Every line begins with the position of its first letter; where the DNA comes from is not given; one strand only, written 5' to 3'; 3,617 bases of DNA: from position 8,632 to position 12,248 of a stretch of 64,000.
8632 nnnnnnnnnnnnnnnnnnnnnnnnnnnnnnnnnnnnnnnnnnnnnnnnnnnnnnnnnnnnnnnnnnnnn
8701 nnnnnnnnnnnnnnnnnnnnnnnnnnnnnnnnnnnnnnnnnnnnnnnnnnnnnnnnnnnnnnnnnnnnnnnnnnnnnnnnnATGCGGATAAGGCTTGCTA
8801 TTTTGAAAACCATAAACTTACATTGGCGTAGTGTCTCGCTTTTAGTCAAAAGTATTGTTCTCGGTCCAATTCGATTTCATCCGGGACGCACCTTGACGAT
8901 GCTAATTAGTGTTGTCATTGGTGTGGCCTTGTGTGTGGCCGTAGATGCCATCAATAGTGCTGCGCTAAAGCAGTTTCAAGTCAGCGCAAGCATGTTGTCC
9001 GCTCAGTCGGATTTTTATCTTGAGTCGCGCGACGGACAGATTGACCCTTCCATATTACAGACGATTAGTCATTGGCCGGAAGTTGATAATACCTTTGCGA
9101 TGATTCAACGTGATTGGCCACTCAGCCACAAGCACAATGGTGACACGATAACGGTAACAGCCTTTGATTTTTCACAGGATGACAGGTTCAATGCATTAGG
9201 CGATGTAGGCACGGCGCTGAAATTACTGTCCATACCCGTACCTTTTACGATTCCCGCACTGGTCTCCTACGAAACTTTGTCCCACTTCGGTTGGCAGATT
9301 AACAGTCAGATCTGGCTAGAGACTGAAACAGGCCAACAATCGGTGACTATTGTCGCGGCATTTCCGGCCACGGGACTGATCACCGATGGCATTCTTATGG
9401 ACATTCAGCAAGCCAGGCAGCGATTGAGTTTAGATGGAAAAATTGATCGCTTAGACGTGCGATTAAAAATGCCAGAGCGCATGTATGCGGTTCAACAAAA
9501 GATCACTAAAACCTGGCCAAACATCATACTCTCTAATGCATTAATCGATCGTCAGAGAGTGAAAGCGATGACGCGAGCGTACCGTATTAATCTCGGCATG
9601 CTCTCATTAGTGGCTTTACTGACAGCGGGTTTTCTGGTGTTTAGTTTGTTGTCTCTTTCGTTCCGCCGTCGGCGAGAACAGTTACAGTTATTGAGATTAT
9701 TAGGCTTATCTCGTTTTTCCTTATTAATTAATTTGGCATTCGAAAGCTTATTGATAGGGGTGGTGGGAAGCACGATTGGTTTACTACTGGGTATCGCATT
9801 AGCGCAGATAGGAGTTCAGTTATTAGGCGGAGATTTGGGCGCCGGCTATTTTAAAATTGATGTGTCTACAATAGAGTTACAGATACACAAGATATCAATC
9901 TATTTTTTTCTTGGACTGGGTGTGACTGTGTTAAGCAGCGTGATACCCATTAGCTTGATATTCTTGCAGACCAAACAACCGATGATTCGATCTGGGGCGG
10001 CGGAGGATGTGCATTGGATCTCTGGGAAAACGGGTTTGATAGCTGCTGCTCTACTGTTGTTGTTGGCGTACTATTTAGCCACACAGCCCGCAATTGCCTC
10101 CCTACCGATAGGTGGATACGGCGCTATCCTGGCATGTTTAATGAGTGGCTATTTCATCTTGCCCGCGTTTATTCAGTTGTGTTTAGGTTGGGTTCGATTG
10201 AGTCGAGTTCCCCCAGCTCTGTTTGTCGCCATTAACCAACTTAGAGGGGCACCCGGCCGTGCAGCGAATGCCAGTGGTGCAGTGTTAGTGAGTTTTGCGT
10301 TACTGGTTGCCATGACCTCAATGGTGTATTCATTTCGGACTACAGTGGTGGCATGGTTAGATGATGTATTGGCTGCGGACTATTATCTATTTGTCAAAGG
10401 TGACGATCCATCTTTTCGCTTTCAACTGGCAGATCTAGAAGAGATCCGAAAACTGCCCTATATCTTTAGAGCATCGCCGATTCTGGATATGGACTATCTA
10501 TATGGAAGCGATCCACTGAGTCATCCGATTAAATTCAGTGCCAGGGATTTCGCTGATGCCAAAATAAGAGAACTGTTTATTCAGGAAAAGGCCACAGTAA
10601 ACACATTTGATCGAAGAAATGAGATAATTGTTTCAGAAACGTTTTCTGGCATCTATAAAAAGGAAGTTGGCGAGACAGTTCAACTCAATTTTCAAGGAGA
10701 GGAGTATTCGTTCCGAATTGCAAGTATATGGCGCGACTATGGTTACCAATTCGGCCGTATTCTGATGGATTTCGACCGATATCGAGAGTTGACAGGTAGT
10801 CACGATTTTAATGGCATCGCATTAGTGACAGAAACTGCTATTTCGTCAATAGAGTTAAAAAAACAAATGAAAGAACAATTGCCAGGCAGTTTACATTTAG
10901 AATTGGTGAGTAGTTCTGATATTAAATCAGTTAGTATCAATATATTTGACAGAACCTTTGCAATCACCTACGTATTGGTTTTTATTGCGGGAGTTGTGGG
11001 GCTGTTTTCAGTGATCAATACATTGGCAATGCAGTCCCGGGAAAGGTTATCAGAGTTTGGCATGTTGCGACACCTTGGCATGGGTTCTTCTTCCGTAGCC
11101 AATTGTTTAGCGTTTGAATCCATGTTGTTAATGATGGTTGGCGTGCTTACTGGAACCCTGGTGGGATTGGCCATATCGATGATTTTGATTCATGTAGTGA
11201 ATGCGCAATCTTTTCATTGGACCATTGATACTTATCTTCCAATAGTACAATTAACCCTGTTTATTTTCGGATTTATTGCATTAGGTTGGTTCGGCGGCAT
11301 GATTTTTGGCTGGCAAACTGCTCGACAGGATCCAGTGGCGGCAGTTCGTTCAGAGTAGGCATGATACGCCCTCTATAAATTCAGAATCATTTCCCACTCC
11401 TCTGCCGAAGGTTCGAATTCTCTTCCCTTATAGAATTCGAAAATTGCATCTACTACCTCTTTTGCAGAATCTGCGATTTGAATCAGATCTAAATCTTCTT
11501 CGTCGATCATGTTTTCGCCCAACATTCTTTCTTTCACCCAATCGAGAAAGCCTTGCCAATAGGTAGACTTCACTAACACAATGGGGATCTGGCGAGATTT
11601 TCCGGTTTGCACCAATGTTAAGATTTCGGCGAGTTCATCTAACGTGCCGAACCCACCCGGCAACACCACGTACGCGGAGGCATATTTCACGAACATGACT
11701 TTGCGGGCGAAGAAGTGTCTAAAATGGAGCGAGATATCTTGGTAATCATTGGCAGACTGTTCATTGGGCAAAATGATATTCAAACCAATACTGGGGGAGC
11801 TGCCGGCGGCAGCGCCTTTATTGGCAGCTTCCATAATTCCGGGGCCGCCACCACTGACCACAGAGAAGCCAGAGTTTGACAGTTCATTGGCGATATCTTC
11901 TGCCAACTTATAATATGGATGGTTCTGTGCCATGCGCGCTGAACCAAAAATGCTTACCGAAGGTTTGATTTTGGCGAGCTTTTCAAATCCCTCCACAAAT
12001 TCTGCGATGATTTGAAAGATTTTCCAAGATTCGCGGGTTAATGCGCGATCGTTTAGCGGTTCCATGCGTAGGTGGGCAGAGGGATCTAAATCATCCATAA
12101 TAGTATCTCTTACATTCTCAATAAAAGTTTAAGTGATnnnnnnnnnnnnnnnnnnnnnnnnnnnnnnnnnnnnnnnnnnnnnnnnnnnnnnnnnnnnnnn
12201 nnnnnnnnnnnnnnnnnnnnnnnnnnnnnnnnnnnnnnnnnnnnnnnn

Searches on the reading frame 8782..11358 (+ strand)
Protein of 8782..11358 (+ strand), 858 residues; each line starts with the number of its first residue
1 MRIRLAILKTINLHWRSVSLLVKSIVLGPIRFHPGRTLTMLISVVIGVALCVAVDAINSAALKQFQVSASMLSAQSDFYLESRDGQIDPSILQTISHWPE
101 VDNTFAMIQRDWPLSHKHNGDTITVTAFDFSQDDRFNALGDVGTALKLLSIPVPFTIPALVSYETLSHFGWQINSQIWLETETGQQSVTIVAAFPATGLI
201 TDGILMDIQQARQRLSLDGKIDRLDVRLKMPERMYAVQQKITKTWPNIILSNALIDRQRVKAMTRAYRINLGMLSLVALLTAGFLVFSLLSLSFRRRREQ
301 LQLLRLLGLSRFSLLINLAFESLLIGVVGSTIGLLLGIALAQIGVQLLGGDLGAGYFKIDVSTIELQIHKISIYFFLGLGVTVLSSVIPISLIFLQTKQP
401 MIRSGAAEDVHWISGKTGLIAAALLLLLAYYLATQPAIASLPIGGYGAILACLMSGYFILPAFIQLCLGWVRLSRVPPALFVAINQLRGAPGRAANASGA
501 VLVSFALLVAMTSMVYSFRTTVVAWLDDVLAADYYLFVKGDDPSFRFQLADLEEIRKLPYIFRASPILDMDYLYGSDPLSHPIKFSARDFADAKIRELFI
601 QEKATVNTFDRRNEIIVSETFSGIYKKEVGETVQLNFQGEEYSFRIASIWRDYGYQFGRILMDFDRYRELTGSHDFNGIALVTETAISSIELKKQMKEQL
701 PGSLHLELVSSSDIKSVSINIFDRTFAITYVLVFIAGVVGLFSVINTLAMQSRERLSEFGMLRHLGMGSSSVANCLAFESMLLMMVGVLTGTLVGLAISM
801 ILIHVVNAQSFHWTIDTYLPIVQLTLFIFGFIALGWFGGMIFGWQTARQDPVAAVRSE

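Call 6: search_protein_families(library=pfam, proteins=[window:8782-11358:+])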
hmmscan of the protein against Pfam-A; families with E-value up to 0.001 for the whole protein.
window:8782-11358:+ (858 aa): 2 families
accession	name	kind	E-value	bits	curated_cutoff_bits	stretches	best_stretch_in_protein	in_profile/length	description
PF02687.27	FtsX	-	1.7e-23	83.4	25.5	2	731-851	2-120/120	FtsX-like permease C-terminal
PF12704.14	MacB_PCD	-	2.4e-16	61.1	27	2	500-698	7-206/207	MacB-like periplasmic core domain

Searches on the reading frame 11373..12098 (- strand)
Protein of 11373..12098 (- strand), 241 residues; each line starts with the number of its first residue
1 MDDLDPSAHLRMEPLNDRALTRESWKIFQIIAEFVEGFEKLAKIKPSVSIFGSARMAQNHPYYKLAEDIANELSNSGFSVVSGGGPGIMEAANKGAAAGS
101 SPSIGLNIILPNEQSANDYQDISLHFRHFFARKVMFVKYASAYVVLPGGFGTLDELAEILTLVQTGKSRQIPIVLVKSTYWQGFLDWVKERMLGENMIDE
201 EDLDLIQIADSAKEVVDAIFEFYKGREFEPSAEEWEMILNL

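Call 6: search_protein_families(library=pfam, proteins=[window:11373-12098:-])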
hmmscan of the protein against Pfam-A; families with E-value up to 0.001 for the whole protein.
window:11373-12098:- (241 aa): 3 families
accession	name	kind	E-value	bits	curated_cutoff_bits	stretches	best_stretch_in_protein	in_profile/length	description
PF03641.19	Lysine_decarbox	-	6e-33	114.3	27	1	89-218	1-130/131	Possible lysine decarboxylase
PF18306.6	LDcluster4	-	5.7e-15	55.7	26.3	1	46-158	2-112/151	SLOG cluster4 family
PF02481.21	DNA_processg_A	-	2.5e-05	24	29.6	1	34-105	32-102/212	DNA recombination-mediator protein A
